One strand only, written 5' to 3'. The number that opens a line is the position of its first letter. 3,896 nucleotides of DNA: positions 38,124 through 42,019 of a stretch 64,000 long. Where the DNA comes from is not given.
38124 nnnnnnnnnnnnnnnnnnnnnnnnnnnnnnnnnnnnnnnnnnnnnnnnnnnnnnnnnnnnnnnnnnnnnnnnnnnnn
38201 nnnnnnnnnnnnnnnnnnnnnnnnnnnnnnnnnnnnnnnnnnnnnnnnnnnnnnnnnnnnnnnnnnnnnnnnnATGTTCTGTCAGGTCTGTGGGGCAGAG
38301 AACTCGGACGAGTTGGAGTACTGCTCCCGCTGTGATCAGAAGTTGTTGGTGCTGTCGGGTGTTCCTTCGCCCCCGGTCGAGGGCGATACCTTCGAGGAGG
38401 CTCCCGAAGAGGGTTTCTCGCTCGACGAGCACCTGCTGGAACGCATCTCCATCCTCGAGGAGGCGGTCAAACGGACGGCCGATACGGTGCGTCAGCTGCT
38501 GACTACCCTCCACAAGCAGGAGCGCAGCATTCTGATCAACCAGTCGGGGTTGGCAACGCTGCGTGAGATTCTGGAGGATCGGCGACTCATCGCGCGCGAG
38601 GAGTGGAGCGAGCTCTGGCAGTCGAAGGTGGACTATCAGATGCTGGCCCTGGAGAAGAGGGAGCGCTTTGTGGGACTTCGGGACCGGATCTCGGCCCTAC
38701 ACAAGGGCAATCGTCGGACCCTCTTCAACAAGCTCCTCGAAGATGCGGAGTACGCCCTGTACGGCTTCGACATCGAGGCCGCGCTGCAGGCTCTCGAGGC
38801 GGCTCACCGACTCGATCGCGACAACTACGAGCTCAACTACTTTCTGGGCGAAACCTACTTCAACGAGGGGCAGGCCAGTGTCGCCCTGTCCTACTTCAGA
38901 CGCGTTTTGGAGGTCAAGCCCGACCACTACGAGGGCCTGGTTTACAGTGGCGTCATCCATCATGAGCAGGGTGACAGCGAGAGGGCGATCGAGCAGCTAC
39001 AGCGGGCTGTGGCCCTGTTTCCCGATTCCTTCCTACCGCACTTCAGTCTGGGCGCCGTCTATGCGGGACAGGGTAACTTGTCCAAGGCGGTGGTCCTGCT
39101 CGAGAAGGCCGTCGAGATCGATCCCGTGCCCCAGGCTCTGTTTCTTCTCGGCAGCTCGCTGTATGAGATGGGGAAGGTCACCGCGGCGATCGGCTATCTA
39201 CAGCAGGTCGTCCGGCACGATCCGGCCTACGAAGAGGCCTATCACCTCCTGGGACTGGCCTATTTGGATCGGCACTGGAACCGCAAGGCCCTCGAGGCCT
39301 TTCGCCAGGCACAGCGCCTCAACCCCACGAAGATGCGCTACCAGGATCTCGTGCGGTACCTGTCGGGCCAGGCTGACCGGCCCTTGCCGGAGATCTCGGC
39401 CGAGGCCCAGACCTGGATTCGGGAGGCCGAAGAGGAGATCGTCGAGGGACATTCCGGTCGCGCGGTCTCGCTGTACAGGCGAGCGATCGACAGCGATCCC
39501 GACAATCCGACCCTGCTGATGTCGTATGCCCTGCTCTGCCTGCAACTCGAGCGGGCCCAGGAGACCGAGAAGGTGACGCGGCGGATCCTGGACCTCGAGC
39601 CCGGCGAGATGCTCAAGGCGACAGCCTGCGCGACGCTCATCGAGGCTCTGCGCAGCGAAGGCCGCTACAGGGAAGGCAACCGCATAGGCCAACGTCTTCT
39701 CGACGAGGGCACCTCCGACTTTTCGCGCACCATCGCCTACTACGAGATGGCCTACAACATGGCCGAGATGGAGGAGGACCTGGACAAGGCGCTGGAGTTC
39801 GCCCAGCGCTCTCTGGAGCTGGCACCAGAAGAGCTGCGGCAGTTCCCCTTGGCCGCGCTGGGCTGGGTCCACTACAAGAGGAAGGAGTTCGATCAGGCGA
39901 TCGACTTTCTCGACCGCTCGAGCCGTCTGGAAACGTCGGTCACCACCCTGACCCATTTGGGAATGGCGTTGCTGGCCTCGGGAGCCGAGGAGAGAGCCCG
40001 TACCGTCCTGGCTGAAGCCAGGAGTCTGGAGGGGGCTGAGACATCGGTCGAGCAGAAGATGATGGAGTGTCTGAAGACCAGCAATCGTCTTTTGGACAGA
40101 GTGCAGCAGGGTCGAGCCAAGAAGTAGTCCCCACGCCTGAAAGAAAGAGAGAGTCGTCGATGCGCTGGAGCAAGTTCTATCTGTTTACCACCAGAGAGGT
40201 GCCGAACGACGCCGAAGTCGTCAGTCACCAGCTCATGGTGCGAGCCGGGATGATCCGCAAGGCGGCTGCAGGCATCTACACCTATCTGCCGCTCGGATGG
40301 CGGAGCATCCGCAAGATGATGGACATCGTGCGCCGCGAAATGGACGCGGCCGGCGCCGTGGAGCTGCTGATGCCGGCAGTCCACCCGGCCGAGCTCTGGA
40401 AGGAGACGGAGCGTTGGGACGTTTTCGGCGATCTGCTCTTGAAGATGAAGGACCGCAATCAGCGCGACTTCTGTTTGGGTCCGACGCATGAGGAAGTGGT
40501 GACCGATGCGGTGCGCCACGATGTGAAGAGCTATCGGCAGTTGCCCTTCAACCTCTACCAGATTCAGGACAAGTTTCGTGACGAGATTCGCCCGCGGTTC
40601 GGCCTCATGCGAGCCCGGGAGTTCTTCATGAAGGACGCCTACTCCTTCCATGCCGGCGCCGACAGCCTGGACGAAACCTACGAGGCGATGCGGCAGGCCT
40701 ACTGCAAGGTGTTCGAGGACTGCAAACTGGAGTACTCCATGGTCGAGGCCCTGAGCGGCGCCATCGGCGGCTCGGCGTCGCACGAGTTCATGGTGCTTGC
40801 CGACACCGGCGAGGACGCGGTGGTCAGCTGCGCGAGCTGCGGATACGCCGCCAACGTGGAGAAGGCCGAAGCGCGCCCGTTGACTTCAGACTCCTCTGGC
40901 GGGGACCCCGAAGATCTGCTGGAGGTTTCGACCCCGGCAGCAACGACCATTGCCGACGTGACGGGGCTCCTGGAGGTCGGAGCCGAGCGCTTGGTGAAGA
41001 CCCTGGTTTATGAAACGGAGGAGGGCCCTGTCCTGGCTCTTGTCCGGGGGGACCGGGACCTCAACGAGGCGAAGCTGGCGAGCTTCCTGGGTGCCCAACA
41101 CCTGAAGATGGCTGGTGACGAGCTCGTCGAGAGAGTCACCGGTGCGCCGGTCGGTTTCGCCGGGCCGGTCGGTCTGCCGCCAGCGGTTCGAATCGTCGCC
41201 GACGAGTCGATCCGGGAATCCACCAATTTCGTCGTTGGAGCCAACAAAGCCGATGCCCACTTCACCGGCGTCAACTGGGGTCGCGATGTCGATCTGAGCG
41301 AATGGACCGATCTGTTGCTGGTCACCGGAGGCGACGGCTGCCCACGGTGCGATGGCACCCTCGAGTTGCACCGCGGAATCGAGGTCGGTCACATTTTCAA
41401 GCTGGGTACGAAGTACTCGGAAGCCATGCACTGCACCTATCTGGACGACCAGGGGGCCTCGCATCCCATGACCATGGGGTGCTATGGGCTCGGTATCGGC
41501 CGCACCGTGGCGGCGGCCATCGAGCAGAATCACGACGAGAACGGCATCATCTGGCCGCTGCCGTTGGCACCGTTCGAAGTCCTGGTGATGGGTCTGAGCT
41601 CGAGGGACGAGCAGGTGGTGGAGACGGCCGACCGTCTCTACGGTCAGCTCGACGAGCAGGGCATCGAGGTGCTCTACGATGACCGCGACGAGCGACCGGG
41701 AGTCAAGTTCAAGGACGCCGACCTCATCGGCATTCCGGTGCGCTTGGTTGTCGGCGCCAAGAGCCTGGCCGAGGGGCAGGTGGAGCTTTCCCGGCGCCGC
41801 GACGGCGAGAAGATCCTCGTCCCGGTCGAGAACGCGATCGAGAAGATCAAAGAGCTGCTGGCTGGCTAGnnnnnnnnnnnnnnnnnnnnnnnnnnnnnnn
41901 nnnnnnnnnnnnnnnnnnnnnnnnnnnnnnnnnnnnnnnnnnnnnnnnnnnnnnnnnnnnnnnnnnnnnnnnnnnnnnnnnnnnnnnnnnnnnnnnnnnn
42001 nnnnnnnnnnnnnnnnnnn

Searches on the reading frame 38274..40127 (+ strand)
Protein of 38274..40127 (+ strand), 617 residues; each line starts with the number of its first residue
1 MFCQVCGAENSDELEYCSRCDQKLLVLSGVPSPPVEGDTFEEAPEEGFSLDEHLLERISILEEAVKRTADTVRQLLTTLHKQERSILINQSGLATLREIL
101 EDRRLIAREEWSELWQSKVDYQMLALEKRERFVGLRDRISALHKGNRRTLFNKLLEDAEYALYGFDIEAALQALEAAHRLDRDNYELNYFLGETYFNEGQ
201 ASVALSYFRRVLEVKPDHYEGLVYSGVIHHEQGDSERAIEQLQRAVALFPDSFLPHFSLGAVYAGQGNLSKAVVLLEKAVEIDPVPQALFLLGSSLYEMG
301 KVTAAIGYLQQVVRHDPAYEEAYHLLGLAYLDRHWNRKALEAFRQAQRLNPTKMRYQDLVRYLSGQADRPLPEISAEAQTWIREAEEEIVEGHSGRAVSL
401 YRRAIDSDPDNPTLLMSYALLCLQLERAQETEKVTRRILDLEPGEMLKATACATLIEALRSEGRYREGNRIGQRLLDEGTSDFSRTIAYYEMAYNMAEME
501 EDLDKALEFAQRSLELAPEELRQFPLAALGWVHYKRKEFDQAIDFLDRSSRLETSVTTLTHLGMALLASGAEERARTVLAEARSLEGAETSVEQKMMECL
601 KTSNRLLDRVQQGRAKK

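Call 11: search_protein_families(library=pfam, proteins=[window:38274-40127:+], max_evalue=0.00001)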
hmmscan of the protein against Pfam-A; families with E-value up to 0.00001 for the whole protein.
window:38274-40127:+ (617 aa): 20 families
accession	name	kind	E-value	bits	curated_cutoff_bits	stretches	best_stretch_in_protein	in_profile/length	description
PF07719.23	TPR_2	-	6.5e-41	135.5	27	0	321-352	2-33/34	Tetratricopeptide repeat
PF00515.34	TPR_1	-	3.6e-32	109.3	27.8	0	256-284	4-32/34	Tetratricopeptide repeat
PF13414.12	TPR_11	-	1.4e-28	98.8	26.8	2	228-267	3-42/42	TPR repeat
PF14559.12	TPR_19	-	2.1e-28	98.9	25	1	166-218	6-60/68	Tetratricopeptide repeat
PF13181.12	TPR_8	-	2.6e-28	96.2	25.7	0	186-218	2-34/34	Tetratricopeptide repeat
PF13432.12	TPR_16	-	1e-26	93.4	32.7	2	194-252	6-64/65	Tetratricopeptide repeat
PF13428.12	TPR_14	-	1e-24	84.9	23.5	0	286-327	1-42/44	Tetratricopeptide repeat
PF13174.12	TPR_6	-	4.3e-21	74.5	26.3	0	287-317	1-31/33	Tetratricopeptide repeat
PF12895.13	ANAPC3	-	2.7e-19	69.7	27.2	0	266-344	2-80/82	Anaphase-promoting complex, cyclosome, subunit 3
PF13431.12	TPR_17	-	4e-18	64.5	24.4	0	243-272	3-32/34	Tetratricopeptide repeat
PF13424.12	TPR_12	-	6.9e-16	58.7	30.1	0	225-283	9-75/77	Tetratricopeptide repeat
PF13371.12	TPR_9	-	1.4e-15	57.5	35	0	228-287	4-63/73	Tetratricopeptide repeat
PF23914.1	TPR_CcmH_CycH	-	1e-13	51.9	42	0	166-250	65-152/158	Cytochrome c-type biogenesis protein H TPR domain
PF13176.12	TPR_7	-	1.3e-11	44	27.9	0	288-317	1-32/36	Tetratricopeptide repeat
PF13374.12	TPR_10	-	3.3e-10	40.1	27.5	0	259-282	8-31/42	Tetratricopeptide repeat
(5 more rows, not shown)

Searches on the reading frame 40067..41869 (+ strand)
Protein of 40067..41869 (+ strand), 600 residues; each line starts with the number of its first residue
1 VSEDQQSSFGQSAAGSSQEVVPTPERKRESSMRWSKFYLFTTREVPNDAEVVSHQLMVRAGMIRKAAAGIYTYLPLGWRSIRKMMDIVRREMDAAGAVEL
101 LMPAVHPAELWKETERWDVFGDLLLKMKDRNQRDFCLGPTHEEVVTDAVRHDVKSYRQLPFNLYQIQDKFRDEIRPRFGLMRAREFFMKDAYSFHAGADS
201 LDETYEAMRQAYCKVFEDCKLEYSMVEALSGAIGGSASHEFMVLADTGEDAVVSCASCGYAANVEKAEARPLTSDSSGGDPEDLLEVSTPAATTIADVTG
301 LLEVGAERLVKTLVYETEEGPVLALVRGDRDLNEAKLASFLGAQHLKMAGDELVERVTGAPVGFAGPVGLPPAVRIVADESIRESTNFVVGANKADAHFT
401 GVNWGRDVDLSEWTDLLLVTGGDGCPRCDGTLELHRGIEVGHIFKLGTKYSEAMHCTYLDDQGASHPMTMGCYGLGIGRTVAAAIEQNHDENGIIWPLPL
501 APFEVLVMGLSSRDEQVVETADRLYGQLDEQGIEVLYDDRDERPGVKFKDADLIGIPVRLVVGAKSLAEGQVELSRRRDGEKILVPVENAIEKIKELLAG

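Call 11: search_protein_families(library=pfam, proteins=[window:40067-41869:+], max_evalue=0.00001)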
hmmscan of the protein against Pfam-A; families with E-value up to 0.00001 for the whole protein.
window:40067-41869:+ (600 aa): 3 families
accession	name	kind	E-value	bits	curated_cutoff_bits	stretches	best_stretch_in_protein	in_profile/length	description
PF00587.30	tRNA-synt_2b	-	7.8e-35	121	29.3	1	126-488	2-179/179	tRNA synthetase class II core domain (G, H, P, S and T)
PF04073.20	tRNA_edit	-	5e-28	98.1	25.5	1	289-405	1-120/123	Aminoacyl-tRNA editing domain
PF03129.25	HGTP_anticodon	-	1.1e-25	90.1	21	1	504-597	1-94/94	Anticodon binding domain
